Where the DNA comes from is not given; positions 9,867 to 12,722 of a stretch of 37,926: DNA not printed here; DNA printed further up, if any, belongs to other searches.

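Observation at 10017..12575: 852-aa fusion of an exported TPM-like domain, one TM helix and a ~620-aa EzrA/spectrin-like helical domain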

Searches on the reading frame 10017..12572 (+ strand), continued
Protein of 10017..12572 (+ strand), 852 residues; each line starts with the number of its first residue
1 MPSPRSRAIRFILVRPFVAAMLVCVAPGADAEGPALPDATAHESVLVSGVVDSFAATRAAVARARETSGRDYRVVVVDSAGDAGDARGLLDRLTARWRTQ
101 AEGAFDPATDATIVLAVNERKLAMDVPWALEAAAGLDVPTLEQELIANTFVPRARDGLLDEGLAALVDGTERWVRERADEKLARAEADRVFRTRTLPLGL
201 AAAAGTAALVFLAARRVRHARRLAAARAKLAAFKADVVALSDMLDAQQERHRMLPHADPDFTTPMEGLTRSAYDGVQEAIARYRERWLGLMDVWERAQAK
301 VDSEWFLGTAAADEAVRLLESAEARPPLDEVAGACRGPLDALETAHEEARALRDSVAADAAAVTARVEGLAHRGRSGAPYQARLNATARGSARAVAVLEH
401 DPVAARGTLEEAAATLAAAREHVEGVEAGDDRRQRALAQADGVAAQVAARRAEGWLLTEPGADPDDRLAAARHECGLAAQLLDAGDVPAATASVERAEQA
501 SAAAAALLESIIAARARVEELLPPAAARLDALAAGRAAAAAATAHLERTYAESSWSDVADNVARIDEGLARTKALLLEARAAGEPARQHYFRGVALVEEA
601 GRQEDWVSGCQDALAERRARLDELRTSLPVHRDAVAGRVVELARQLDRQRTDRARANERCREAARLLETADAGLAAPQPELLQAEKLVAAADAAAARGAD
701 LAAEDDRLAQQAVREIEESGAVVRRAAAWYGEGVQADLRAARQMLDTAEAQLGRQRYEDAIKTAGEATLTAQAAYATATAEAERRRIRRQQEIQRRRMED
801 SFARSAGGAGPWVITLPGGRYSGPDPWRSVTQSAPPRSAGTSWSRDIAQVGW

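Call 31: search_protein_representatives(alignment_id=A1)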
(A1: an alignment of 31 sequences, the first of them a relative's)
Query: 31 sequences, 862 profile positions. Proteins with E-value up to 0.001 (for the whole library): 503; up to 1e-10: 293; up to 1e-30: 144. The best 150 are listed.
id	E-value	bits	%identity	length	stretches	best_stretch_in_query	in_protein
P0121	0.0e+00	1222.4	-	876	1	37-862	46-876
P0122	0.0e+00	1070.8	-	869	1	23-862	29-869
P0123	6.3e-295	997.3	-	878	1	20-862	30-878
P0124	6.4e-276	934.4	-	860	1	15-862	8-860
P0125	1.1e-255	867.5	-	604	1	259-862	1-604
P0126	7.9e-195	666.1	-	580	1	18-460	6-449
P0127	6.3e-150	517.6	-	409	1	21-325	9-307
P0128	3.8e-137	475.3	-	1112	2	177-862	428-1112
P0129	2.8e-124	432.7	-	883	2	184-810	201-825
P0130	3.3e-121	422.6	-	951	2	217-807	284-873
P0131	2.1e-120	419.9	-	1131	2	177-854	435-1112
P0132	9.0e-118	411.2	-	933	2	202-813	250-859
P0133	8.3e-114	398.1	-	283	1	581-862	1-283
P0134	7.5e-113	394.9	-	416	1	23-335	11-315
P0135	2.5e-110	386.6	-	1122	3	194-805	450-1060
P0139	7.0e-100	352.0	-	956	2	19-637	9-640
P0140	1.3e-99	351.1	-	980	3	199-735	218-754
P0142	1.3e-98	347.8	-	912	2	45-727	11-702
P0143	3.5e-98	346.4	-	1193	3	165-711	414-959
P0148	2.9e-93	330.1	-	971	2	18-649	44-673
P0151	2.0e-92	327.4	-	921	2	29-733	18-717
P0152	2.6e-92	327.0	-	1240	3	162-711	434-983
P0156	8.6e-91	321.9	-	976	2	18-726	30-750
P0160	8.2e-87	308.8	-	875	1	42-807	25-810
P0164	1.1e-85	305.0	-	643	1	202-804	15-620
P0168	3.9e-83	296.6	-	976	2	17-708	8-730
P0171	1.0e-81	291.9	-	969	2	39-723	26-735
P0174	6.9e-81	289.2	-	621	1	207-804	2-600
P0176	1.1e-79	285.2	-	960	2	30-734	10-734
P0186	2.8e-74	267.3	-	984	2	15-732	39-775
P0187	2.0e-73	264.5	-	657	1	203-806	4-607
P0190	9.1e-72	259.0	-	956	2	164-808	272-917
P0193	6.5e-71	256.2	-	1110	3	186-854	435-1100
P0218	1.5e-55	205.3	-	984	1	31-732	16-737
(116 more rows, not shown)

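Call 32: search_protein_families(library=pfam, proteins=[P0128, P0143, P0152, P0129, P0130, P0140, P0164, P0174, P0187, P0139], max_evalue=0.01)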
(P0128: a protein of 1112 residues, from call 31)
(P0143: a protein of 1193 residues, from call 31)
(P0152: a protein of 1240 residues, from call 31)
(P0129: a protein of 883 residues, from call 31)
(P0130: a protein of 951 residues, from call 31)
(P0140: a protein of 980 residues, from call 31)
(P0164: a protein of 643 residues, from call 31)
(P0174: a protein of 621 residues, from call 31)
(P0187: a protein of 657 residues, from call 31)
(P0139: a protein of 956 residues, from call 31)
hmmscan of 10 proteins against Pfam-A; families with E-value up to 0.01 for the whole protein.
P0128 (1112 aa): 1 family
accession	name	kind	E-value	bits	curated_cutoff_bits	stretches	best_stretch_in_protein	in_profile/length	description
PF04536.20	TPM_phosphatase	-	1.2e-08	35.4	22.1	1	45-169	11-124/125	TPM domain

P0143 (1193 aa): 1 family
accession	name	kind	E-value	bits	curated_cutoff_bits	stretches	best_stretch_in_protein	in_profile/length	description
PF04536.20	TPM_phosphatase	-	0.0002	21.8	22.1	1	45-166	14-124/125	TPM domain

P0152 (1240 aa): 1 family
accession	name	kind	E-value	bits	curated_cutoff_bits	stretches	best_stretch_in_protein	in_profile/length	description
PF04536.20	TPM_phosphatase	-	2.6e-05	24.7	22.1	1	77-190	21-123/125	TPM domain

P0129 (883 aa): 1 family
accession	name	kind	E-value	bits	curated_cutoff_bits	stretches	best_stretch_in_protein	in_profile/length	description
PF06160.17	EzrA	-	0.0003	19.6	39.6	1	498-726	261-489/557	Septation ring formation regulator, EzrA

P0130 (951 aa): 1 family
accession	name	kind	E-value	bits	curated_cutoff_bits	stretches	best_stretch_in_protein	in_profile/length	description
PF04536.20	TPM_phosphatase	-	7.2e-06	26.5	22.1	1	45-163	16-123/125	TPM domain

P0140 (980 aa): 1 family
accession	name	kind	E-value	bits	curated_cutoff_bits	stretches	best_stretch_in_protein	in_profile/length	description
PF04536.20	TPM_phosphatase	-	3.5e-07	30.7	22.1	1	45-163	16-123/125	TPM domain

P0164 (643 aa): 0 families

P0174 (621 aa): 0 families

P0187 (657 aa): 1 family
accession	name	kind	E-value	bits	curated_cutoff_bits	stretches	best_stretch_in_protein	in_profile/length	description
PF20651.3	EXOC6_Sec15_N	-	0.0018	18.7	27.2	0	400-506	38-144/170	Exocyst complex component EXOC6/Sec15, N-terminal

P0139 (956 aa): 1 family
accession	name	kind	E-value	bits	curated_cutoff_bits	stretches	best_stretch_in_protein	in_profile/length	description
PF04536.20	TPM_phosphatase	-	1.8e-08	34.8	22.1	1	44-167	12-124/125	TPM domain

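Call 33: predict_structure(alignment_id=A1)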
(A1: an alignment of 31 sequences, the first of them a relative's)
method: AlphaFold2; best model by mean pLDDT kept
length: 852 residues; sequences in the alignment: 31
mean_pLDDT: 84.3   pTM: 0.48
mean pLDDT of the five models: 84.3, 81.2, 80.0, 79.1, 78.7
residues with pLDDT >= 90: 496; 70-90: 215; 50-70: 56; < 50: 85
segments of 3 or more residues with pLDDT < 50: 1-33, 193-207, 805-810, 826-852
pLDDT, mean of each block of 10 residues (from residue 1): 34 41 36 55 79 89 88 90 87 84 73 90 86 84 91 89 94 89 72 44 45 77 89 92 90 61 71 87 92 91 76 88 84 88 89 95 95 93 94 90 91 95 96 98 97 93 95 98 97 98 97 95 95 95 97 95 97 97 94 97 97 97 96 96 88 83 97 94 97 96 91 95 90 89 96 91 96 93 90 81 49 54 50 38 33 31
secondary structure, 60 per line:
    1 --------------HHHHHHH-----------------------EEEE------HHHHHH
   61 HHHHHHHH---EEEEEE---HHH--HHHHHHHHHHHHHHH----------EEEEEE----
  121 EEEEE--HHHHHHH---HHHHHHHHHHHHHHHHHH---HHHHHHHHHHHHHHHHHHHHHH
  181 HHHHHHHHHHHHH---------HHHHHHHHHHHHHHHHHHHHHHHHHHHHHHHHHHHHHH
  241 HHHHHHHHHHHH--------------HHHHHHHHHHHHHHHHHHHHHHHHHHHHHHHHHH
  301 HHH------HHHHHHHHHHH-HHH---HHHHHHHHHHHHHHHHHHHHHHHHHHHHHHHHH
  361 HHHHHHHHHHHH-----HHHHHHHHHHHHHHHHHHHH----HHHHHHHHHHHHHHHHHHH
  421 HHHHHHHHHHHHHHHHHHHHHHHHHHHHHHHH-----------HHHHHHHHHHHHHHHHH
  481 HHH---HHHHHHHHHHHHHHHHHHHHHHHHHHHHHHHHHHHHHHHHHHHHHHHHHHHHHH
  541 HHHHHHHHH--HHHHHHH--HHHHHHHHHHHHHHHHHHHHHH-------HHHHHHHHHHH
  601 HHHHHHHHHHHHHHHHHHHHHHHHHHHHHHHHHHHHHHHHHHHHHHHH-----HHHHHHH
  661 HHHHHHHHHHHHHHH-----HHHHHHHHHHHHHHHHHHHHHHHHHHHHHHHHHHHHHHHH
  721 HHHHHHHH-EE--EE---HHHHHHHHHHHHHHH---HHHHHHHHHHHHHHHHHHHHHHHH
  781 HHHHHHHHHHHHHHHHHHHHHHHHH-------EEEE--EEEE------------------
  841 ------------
elements in order (helices of 4 or more, strands of 3 or more residues): H15-21 E45-48 H55-68 E72-77 H86-100 E111-116 E121-125 H128-134 H138-155 H159-193 H203-252 H267-303 H310-320 H328-372 H378-397 H402-452 H464-483 H487-549 H552-558 H561-582 H590-648 H654-675 H681-728 H739-753 H757-805 E813-816 E819-822
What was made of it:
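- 10491..10595 (+): Periplasmic stalk helix, residues 159-193, between the TPM domain and the membrane. It ends in the conserved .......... AlphaFold models helix 159-193 (call 33).
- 10602..10658 (+): Single transmembrane helix, residues 196-214. The model has one continuous helix from 203 to 252 running from the membrane into the cytoplasmic domain (call 33).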

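Call 36: fold_search(model_id=the predicted structure, library=pdb)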
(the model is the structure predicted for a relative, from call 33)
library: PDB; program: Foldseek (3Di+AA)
matches with E <= 10: 112; with E <= 0.001: 3
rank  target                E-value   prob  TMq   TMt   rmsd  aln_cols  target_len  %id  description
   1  5anp_B                5.4e-04  1.00  0.14  0.75   3.0       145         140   16  CRYSTAL STRUCTURE OF THE BA41 PROTEIN FROM BIZIONIA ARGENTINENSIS (released 2016-11-16)
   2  5anp_A                5.6e-04  1.00  0.14  0.75   3.1       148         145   15  CRYSTAL STRUCTURE OF THE BA41 PROTEIN FROM BIZIONIA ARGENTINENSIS (released 2016-11-16)
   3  2kw7_MODEL_1_A        9.0e-04  1.00  0.13  0.63   3.4       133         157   20  Solution NMR Structure of the N-terminal domain of protein PG_0361 from P.gingivalis, Northeast Structural Gen (released 2010-04-28)
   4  3pvh                  2.1e-03  1.00  0.12  0.59   3.9       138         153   17  Structural and Functional Analysis of Arabidopsis thaliana thylakoid lumen protein AtTLP18.3 (released 2011-10-26)
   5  8c7i                  3.7e-03  1.00  0.14  0.29   3.5       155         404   19  Crystal structure of the PS2 assembly factor Psb32 from the cyanobactium Thermosyncechococcus vestitus (formerly elongat (released 2024-01-31)
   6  3ptj                  9.6e-03  1.00  0.12  0.58   3.9       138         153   17  Structural and functional Analysis of Arabidopsis thaliana thylakoid lumen protein AtTLP18.3 (released 2011-10-26)
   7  2kpt_MODEL_1_A        3.8e-02  1.00  0.12  0.59   8.1       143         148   15  Solution NMR structure of the N-terminal domain of cg2496 protein from Corynebacterium glutamicum. Northeast S (released 2009-12-15)
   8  8ovc_V                7.6e-02  1.00  0.11  0.54   3.5       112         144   12  Respiratory supercomplex (III2-IV2) from Mycobacterium smegmatis (released 2024-07-17)
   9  4oa3                  1.4e-01  1.00  0.12  0.62   3.9       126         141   13  Crystal structure of the BA42 protein from BIZIONIA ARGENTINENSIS (released 2014-08-20)
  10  1tr2_B                1.6e-01  0.12  0.09  0.08  49.1       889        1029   12  Crystal structure of human full-length vinculin (residues 1-1066) (released 2005-11-15)
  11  2lt2_MODEL_1_A        1.7e-01  1.00  0.13  0.63   3.6       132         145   11  NMR structure of BA42 protein from the psychrophilic bacteria Bizionia argentinensis sp. nov. (released 2013-05-22)
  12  6bfi_A                2.0e-01  0.13  0.09  0.09  48.4       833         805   14  Vinculin homolog in a sponge (phylum Porifera) reveals vertebrate-like cell adhesions involved in early multicellular  (released 2018-06-13)
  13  8ovc_a                2.3e-01  1.00  0.11  0.55   8.5       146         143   11  Respiratory supercomplex (III2-IV2) from Mycobacterium smegmatis (released 2024-07-17)
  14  1st6                  2.3e-01  0.12  0.09  0.08  52.7       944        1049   12  Crystal structure of a cytoskeletal protein (released 2004-08-03)
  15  6hwh_O                3.1e-01  0.99  0.11  0.54   8.2       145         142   12  Structure of a functional obligate respiratory supercomplex from Mycobacterium smegmatis (released 2018-11-07)
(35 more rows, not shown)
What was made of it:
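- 10134..10541 (+): Exported TPM domain, about residues 40-175. Conserved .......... lies at residues 69-78. Foldseek matches 5anp BA41 (E=5e-4, target TM-score 0.75), 2kw7, 3pvh TLP18.3, 8c7i Psb32, 2kpt cg2496 and 8ovc AscF (call 36).
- On TPM domain (Pfam PF04536): Foldseek matched 5anp (E=5.4e-4, target TM-score 0.75, rmsd 3.0 Å), 2kw7, 3pvh, 8c7i, 2kpt, 4oa3 and 8ovc, with probabilities of 0.99-1.00 (call 36).
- Closest known: Rv2345 / Cg2496. Same: The 2KPT TPM domain matches the model (call 36).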

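Call 40: list_cluster_members(proteins=[P0128, P0129, P0130, P0139, P0143, P0164, P0174, P0187, P0160, P0190])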
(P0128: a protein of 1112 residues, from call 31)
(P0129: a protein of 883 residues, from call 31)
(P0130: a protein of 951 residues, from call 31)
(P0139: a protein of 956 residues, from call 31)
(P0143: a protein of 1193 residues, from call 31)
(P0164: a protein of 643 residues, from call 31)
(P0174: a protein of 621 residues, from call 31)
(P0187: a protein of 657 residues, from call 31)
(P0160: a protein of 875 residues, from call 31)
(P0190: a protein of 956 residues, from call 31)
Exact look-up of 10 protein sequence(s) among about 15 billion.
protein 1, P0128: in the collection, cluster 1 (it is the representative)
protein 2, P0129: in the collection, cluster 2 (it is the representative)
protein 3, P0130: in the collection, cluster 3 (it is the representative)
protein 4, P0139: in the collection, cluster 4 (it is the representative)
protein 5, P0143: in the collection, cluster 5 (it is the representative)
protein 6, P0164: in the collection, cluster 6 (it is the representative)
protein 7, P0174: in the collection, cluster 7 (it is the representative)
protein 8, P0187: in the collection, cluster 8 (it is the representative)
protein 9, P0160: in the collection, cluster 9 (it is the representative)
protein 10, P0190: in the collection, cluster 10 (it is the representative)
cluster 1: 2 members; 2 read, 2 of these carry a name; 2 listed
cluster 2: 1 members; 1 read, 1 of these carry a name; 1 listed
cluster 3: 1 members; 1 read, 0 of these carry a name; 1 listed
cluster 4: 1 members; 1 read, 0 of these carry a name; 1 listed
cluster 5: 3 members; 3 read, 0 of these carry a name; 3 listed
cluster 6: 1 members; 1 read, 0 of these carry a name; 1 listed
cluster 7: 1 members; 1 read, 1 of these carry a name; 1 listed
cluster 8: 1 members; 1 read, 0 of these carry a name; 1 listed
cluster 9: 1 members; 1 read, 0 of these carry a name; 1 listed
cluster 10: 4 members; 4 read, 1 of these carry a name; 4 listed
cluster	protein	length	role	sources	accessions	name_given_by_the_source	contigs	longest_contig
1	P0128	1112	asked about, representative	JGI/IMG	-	uncharacterized membrane protein YgcG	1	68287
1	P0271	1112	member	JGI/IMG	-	uncharacterized membrane protein YgcG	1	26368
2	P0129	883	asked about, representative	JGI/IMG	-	hypothetical protein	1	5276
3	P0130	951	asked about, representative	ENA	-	-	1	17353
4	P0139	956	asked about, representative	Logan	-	-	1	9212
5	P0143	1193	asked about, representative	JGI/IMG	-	-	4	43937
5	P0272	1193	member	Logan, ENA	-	-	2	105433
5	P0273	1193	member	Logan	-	-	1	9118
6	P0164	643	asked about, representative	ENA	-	-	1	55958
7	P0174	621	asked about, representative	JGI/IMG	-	hypothetical protein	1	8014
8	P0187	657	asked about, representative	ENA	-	-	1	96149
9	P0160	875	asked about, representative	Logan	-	-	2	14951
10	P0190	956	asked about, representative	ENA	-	-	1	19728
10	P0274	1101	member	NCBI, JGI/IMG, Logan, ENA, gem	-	uncharacterized membrane protein YgcG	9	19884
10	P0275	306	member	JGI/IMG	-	-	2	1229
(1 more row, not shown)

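Call 52: find_homologous_proteins(query=A5, max_evalue=0.001)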
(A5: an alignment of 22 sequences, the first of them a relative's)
Query A5 (22 sequences) (643 aa, profile of the alignment): 8 proteins with E <= 0.001 among 8000 candidates.
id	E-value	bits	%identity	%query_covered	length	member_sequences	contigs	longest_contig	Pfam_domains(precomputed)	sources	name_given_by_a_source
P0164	3.8e-220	751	100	100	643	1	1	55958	-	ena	-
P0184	1.4e-214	733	44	99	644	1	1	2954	-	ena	-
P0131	5.6e-203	694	34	87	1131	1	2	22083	PF04536.21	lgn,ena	-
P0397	3.2e-184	632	28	75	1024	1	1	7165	PF06160.18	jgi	jgi:hypothetical protein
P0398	3.6e-183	629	40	98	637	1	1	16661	-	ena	-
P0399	3.9e-182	625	39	92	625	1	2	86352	-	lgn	-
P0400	4.0e-178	612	32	87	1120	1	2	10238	-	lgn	-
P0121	9.1e-142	492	31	88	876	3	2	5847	PF06160.18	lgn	-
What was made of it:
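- It also appears in distant members: P0129 when scanned here (call 32), and P0121 and P0397 in precomputed annotations (call 52).
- Tried and rejected: The word-indexed search with the distant profile found only 8 proteins (call 52).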

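Call 53: find_encoding_contigs(protein=P0164, flank=8000, max_places=2)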
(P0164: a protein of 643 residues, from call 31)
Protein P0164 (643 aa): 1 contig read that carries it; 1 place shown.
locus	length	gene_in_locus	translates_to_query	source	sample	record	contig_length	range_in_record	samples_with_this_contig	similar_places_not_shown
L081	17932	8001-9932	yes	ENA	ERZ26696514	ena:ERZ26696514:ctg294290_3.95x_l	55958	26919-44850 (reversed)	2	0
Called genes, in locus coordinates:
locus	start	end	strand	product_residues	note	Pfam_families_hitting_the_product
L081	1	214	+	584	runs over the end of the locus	PF01425:Amidase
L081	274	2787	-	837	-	PF07596:SBP_bac_10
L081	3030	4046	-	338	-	PF04784:DUF547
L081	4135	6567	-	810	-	PF00890:FAD_binding_2 (weak), PF01266:DAO (weak), PF07992:Pyr_redox_2, PF12831:FAD_oxidored (weak), PF13738:Pyr_redox_3, PF13434:Lys_Orn_oxgnase (weak), PF00070:Pyr_redox (weak), PF12801:Fer4_5, +4 more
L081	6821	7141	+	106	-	PF00085:Thioredoxin, PF13098:Thioredoxin_2 (weak), PF13905:Thioredoxin_8 (faint)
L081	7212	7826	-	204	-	PF00254:FKBP_C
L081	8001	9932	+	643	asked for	-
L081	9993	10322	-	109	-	-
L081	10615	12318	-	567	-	PF13360:PQQ_2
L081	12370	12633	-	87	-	-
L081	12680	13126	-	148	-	PF04134:DCC1-like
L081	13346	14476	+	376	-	PF13424:TPR_12 (faint), PF00515:TPR_1 (faint), PF13181:TPR_8 (faint)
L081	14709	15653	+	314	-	PF13768:VWA_3, PF13519:VWA_2 (faint)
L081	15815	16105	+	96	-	-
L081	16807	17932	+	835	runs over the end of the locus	PF01553:Acyltransferase, PF00501:AMP-binding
